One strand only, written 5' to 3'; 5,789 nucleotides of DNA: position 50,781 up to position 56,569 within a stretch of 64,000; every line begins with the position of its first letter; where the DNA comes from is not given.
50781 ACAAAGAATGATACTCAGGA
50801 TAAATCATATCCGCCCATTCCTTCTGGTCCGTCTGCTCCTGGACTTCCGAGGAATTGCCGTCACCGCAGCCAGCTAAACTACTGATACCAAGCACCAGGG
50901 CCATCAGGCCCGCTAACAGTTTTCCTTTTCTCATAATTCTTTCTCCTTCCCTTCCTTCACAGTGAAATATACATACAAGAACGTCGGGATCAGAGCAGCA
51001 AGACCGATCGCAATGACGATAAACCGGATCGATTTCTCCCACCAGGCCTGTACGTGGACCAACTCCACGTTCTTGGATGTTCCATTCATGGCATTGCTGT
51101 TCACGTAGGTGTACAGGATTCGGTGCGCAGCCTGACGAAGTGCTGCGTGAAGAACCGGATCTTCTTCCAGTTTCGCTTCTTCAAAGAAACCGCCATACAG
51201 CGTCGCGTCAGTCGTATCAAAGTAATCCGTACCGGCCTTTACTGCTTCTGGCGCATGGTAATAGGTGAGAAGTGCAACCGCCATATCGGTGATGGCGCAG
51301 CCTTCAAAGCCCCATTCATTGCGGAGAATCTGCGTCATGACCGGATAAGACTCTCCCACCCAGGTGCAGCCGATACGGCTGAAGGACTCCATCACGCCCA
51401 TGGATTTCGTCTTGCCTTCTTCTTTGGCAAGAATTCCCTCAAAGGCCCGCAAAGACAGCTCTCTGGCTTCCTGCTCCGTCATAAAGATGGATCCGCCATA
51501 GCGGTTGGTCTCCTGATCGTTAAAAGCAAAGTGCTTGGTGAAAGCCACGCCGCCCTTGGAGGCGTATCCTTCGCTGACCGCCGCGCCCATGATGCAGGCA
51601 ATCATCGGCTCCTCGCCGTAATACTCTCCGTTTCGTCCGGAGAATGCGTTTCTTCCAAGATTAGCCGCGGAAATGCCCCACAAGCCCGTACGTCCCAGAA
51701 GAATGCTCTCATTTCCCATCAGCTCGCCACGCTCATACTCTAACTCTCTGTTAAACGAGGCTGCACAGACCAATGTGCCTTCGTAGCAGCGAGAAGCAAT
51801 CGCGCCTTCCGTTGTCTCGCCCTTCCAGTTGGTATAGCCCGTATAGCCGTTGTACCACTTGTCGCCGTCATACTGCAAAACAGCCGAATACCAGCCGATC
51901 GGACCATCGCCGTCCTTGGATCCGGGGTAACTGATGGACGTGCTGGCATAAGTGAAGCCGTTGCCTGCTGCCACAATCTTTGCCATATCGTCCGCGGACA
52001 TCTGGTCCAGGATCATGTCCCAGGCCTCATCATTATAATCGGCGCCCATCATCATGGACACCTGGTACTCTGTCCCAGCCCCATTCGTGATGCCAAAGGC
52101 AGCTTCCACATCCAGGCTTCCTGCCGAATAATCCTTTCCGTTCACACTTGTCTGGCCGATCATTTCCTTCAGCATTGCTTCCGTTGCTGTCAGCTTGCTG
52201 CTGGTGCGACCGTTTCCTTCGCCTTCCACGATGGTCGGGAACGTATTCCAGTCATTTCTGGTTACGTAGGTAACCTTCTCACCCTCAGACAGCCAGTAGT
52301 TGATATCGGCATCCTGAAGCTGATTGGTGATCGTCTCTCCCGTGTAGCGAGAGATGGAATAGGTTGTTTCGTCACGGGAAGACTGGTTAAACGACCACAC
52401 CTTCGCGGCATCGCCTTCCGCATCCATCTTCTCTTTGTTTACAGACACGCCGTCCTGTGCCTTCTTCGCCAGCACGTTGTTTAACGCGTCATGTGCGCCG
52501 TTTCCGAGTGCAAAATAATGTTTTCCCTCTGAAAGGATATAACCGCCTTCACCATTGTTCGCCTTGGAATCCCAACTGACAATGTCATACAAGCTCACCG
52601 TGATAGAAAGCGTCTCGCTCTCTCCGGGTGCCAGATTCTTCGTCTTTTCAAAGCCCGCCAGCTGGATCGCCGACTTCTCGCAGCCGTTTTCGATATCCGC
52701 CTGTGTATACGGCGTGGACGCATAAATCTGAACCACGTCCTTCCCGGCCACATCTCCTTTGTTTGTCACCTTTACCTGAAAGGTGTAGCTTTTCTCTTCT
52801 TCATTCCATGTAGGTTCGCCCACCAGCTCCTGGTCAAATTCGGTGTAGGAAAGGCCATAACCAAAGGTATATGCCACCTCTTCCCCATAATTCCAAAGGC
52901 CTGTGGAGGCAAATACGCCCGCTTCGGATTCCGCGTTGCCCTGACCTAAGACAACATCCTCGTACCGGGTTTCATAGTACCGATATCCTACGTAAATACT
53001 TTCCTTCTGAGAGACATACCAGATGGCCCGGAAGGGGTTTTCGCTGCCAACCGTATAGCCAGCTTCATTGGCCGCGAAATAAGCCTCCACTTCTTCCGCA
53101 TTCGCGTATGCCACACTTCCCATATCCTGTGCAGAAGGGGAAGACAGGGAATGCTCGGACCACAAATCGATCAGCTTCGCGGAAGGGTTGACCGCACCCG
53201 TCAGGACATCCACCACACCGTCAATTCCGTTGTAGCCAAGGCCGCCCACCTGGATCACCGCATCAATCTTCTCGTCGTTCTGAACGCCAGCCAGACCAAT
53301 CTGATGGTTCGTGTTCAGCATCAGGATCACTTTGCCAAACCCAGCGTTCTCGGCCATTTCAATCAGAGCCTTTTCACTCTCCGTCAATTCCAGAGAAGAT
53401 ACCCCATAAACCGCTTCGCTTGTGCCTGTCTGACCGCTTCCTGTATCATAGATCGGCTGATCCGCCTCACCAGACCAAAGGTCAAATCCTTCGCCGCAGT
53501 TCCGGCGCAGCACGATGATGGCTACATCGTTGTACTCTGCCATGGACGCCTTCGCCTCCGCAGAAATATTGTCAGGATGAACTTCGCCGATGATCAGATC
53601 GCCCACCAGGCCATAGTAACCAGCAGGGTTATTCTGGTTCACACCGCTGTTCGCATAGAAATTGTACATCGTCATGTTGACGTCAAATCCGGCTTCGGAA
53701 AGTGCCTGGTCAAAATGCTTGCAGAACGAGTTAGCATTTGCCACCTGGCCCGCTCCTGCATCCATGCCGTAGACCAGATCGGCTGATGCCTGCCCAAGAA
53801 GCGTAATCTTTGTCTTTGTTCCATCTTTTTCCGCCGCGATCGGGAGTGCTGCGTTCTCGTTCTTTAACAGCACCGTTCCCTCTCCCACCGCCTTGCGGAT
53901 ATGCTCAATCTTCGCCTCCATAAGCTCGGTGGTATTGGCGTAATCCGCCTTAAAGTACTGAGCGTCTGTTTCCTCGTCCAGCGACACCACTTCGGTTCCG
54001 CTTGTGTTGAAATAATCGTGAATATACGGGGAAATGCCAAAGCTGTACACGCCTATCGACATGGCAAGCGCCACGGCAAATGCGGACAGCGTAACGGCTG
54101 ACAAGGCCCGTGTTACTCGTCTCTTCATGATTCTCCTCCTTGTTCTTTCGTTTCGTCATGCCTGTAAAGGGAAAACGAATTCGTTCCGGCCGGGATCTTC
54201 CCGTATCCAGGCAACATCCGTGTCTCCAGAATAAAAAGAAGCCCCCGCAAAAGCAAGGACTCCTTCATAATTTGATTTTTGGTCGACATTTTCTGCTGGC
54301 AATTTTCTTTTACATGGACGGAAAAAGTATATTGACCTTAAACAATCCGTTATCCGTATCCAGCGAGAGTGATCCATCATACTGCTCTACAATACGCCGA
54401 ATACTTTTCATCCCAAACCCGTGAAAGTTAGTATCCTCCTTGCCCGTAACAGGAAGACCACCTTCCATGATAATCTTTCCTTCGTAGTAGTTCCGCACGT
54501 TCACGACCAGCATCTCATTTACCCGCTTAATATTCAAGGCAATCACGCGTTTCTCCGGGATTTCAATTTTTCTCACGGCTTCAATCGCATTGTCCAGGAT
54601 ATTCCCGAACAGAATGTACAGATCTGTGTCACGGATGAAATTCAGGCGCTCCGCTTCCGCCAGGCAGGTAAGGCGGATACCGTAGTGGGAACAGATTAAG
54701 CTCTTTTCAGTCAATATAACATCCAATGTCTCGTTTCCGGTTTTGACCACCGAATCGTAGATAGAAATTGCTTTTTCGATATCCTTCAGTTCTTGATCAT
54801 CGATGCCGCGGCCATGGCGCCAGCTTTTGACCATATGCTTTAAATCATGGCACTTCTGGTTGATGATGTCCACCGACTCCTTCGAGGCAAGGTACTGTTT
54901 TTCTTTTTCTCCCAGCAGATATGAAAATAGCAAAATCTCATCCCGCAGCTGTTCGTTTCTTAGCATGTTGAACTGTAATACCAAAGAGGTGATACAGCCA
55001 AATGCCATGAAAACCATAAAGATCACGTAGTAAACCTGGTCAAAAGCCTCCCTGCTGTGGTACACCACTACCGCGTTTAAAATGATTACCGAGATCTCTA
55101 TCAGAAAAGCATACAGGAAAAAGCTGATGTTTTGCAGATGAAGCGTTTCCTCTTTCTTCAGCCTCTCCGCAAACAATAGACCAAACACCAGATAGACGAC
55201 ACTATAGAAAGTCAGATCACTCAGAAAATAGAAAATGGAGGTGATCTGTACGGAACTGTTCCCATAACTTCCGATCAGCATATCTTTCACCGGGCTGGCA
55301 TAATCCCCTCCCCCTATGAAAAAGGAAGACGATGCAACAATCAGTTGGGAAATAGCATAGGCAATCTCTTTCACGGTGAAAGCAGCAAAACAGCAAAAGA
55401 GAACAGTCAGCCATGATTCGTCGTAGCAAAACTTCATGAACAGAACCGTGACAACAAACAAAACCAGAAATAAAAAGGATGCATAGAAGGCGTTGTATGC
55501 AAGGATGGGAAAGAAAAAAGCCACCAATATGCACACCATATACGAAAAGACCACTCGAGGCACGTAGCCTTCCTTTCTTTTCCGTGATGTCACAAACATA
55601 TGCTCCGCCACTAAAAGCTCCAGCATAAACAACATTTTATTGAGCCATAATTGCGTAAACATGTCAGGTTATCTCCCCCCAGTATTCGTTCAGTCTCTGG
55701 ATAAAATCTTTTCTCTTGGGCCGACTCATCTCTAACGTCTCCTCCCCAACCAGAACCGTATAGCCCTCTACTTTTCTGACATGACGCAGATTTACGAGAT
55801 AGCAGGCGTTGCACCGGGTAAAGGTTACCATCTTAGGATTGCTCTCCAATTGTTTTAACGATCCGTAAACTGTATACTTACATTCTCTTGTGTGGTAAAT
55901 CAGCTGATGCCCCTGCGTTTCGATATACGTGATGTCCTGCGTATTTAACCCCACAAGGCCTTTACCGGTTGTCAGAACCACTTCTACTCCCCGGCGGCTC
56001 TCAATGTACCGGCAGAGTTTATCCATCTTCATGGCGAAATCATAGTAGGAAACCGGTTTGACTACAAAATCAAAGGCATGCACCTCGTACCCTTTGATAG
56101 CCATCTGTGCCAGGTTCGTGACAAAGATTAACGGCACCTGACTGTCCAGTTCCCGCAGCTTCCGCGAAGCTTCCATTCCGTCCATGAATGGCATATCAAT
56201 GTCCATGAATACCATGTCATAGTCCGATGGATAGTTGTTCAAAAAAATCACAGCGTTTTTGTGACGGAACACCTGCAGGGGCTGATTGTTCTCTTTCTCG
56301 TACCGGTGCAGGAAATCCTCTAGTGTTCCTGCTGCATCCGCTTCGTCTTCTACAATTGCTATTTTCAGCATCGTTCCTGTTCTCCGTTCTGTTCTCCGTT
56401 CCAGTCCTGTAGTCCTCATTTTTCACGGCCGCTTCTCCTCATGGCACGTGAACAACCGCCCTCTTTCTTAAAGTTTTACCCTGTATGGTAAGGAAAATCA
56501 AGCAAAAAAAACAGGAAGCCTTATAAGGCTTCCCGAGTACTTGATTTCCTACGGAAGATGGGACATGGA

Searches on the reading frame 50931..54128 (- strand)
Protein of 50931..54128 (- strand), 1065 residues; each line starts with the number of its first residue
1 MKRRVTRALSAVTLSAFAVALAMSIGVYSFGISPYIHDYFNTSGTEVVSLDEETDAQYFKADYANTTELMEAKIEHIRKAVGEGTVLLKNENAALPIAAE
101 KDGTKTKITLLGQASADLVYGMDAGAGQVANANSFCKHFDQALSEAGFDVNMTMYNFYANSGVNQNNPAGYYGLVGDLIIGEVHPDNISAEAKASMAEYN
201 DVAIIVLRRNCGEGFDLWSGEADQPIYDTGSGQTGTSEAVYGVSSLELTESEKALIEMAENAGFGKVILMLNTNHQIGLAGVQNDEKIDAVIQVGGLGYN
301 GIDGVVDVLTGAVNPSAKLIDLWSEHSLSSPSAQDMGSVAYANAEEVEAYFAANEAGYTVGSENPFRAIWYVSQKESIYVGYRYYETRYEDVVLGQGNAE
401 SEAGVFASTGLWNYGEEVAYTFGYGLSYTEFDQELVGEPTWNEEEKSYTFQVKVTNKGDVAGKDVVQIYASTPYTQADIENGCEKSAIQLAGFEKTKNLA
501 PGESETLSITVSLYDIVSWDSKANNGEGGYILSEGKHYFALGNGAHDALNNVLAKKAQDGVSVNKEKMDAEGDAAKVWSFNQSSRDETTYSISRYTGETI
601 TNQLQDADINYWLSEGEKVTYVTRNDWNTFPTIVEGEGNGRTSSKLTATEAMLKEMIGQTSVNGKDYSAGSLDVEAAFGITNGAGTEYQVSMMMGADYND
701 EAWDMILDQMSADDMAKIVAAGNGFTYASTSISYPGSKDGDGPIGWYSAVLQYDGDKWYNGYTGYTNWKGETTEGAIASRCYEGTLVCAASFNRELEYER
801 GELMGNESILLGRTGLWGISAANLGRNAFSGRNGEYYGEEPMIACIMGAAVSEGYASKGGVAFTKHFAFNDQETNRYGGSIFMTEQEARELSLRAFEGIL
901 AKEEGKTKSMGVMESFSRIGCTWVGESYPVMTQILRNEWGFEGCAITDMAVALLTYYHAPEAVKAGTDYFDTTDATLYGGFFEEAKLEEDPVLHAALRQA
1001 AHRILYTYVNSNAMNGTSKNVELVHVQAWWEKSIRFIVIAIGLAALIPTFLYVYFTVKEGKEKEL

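Call 62: search_protein_families(library=pfam, proteins=[window:50931-54128:-], max_evalue=0.001)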
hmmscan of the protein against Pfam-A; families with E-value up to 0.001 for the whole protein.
window:50931-54128:- (1065 aa): 3 families
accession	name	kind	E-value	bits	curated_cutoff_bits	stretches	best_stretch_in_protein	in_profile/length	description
PF01915.27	Glyco_hydro_3_C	-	1e-22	81.6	31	1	85-374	1-172/200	Glycosyl hydrolase family 3 C-terminal domain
PF00933.27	Glyco_hydro_3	-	5.7e-12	46.1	27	1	787-968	90-277/316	Glycosyl hydrolase family 3 N terminal domain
PF14310.12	Fn3-like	-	7.9e-10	39.2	25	1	464-542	1-68/71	Fibronectin type III-like domain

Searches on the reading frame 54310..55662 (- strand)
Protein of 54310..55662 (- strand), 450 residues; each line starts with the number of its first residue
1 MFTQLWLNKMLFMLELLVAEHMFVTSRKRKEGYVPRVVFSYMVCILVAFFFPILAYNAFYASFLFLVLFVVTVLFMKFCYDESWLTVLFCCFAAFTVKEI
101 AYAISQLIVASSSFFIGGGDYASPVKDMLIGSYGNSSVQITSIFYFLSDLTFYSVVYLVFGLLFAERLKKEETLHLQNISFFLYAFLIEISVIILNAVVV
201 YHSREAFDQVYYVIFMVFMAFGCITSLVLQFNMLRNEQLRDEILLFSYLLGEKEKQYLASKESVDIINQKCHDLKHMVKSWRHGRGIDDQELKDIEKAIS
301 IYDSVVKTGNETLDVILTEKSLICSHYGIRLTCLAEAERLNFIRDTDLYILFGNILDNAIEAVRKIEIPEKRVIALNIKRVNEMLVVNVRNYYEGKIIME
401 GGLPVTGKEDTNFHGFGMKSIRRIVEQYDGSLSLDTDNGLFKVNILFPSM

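Call 62: search_protein_families(library=pfam, proteins=[window:54310-55662:-], max_evalue=0.001)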
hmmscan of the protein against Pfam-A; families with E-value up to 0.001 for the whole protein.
window:54310-55662:- (450 aa): 2 families
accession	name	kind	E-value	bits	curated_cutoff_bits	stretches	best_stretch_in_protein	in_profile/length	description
PF14501.12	HATPase_c_5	-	1.1e-27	96.4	22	1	344-448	2-102/102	GHKL domain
PF02518.31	HATPase_c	-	0.00016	22.5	26.4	1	346-438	4-97/111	Histidine kinase-, DNA gyrase B-, and HSP90-like ATPase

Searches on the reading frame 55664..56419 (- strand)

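Call 62: search_protein_families(library=pfam, proteins=[window:55664-56419:-], max_evalue=0.001)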
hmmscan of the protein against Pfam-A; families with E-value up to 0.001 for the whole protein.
window:55664-56419:- (251 aa): 2 families
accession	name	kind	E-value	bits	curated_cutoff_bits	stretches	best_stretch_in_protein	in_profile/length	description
PF00072.30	Response_reg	-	4.5e-17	62.7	30.2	1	20-124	1-102/111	Response regulator receiver domain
PF04397.21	LytTR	-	2.2e-15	57.1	22.6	1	155-243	3-97/98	LytTr DNA-binding domain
